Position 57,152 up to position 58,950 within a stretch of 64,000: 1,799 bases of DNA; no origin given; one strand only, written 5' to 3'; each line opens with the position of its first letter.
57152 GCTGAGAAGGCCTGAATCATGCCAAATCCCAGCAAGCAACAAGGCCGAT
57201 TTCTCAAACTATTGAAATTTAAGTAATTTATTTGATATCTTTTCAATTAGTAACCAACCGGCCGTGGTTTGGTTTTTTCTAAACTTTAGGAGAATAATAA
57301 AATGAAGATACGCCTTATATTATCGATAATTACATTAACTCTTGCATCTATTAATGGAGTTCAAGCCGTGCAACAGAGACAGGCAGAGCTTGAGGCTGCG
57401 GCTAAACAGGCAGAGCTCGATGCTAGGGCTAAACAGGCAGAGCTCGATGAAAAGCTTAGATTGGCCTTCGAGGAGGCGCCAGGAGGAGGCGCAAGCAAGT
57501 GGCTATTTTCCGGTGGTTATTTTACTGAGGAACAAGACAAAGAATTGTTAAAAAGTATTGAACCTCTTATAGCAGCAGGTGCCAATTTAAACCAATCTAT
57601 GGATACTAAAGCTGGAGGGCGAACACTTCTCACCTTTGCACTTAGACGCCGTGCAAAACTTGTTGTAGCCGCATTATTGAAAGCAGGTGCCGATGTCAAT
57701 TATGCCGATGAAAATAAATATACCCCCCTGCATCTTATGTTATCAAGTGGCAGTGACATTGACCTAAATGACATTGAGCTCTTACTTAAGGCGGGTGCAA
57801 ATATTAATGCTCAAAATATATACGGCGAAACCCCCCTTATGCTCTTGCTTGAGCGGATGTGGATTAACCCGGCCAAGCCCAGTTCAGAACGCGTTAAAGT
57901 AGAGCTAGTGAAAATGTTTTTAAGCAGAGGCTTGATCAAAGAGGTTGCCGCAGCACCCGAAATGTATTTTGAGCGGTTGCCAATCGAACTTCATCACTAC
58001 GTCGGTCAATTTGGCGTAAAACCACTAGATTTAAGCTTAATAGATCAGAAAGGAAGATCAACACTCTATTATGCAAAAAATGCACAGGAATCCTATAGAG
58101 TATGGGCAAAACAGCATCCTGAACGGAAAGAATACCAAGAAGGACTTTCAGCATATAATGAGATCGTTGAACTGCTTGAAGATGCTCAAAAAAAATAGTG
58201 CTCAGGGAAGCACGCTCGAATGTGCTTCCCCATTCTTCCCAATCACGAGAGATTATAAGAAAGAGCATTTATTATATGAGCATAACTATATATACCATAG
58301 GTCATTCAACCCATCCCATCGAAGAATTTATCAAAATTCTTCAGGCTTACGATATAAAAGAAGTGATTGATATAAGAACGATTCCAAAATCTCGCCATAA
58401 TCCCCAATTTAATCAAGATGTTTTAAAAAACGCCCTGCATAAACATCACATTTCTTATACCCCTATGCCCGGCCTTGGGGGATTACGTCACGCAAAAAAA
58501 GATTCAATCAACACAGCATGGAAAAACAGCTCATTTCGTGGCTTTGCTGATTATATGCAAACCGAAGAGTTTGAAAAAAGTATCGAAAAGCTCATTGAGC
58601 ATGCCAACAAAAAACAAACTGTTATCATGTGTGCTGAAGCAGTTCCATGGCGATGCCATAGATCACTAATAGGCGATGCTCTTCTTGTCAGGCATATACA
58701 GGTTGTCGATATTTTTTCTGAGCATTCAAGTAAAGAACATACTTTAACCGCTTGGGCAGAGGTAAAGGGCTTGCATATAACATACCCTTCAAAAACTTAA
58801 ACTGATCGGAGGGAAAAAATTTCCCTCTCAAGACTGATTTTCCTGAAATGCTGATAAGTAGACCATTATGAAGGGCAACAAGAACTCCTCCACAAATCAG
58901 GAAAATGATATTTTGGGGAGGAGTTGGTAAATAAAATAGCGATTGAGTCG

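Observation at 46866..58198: Several different ubiquitin-ligase parts packed into about 11 kb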

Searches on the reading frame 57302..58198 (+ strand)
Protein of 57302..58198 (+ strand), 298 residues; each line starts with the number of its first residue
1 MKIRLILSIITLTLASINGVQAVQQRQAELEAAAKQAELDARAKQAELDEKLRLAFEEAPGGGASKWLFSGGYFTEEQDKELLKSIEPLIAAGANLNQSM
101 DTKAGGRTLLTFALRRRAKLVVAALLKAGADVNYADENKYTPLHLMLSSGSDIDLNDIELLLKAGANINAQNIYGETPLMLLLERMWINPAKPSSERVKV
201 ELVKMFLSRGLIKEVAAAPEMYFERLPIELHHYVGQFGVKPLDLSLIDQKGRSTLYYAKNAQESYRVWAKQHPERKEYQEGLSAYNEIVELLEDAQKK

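Call 3: search_protein_families(library=pfam, proteins=[window:57302-58198:+], max_evalue=0.01)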
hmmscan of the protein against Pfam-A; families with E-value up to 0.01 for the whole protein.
window:57302-58198:+ (298 aa): 5 families
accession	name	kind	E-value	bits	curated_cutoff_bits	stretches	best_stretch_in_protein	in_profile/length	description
PF12796.13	Ank_2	-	1.1e-12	48.7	27.3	2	85-172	12-90/90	Ankyrin repeats (3 copies)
PF13637.12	Ank_4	-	2.4e-10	40.8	22.7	1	121-161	12-49/50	Ankyrin repeats (many copies)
PF00023.36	Ank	-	5.1e-10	39.5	21.1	1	139-172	2-32/33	Ankyrin repeat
PF13606.12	Ank_3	-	8.3e-07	29.2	22.3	0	139-170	2-30/30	Ankyrin repeat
PF13857.12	Ank_5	-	3e-06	27.9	27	1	125-179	1-53/56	Ankyrin repeats (many copies)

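Call 79: search_protein_families(library=ncbifam, proteins=[window:57302-58198:+], max_evalue=0.01)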
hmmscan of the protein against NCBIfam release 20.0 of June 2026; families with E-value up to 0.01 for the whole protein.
window:57302-58198:+ (298 aa): 6 families
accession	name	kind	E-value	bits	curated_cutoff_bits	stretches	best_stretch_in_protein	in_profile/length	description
NF043029.1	T4SS_AnkY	equivalog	7.5e-08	31.2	600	1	100-181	453-530/543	Dot/Icm T4SS effector AnkY/LegA9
NF043023.1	T4SS_AnkH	equivalog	1.3e-05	24.1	600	1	83-180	12-103/467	Dot/Icm T4SS effector AnkH/LegA3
NF043022.1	T4SS_AnkG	equivalog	1.8e-05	23.7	500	1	96-180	357-441/455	Dot/Icm T4SS effector AnkG/AnkZ/LegA7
NF041931.2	MzaA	equivalog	0.0015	17.5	800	1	108-178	4-71/726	MZA anti-phage system associated sigma-70 family RNA polymerase sigma factor MzaA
NF043019.1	T4SS_AnkC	equivalog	0.0056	15.6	450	0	102-181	123-207/459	Dot/Icm T4SS effector AnkC/LegA12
NF043028.1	T4SS_AnkX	equivalog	0.0062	14.7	1400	0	89-179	567-656/938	Dot/Icm T4SS effector AnkN/AnkX/LegA8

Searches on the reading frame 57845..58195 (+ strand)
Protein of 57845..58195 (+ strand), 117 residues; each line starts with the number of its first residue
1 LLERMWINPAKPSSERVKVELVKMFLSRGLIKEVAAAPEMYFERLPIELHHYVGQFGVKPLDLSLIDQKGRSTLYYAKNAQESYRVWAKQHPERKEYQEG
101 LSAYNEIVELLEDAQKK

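Call 19: search_protein_families(library=pfam, proteins=[window:57845-58195:+], max_evalue=10)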
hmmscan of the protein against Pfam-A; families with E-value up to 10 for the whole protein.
seq(117 aa): 0 families

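Call 31: search_solved_structures(query=window:57845-58195:+, max_evalue=10, show_alignments=3)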
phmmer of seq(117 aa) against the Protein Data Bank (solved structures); distinct sequences matched with E-value up to 10: 1.
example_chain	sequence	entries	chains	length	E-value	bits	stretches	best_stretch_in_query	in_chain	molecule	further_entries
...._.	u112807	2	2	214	0.18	15.5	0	58-91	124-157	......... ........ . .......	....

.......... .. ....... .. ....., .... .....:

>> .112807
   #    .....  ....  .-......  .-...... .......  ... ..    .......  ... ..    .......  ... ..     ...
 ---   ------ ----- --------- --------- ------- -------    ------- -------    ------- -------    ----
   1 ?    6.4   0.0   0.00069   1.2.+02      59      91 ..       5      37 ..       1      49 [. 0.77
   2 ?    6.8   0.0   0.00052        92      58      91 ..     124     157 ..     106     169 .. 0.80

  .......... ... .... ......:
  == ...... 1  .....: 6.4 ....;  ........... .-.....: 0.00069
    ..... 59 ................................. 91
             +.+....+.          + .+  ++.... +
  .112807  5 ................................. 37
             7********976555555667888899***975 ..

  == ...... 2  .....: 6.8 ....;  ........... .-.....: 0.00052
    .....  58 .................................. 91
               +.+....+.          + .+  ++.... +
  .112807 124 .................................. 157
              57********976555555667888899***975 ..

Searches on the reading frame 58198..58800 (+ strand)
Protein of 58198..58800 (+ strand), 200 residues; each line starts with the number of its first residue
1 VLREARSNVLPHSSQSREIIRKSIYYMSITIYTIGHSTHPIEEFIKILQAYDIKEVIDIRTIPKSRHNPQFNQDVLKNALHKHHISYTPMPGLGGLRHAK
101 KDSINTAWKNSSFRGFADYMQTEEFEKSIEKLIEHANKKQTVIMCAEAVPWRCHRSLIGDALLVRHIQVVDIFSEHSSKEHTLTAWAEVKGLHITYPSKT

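Call 3: search_protein_families(library=pfam, proteins=[window:58198-58800:+], max_evalue=0.01)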
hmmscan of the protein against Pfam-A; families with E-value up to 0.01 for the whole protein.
window:58198-58800:+ (200 aa): 2 families
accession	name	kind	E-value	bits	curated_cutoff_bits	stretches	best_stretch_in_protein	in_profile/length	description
PF04343.18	DUF488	-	2.5e-30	106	22.2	1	41-162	2-121/121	Domain of unknown function DUF488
PF22751.1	DUF488-N3a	-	7e-06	26.8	27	1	51-163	7-115/118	Active DUF488-N3 subclade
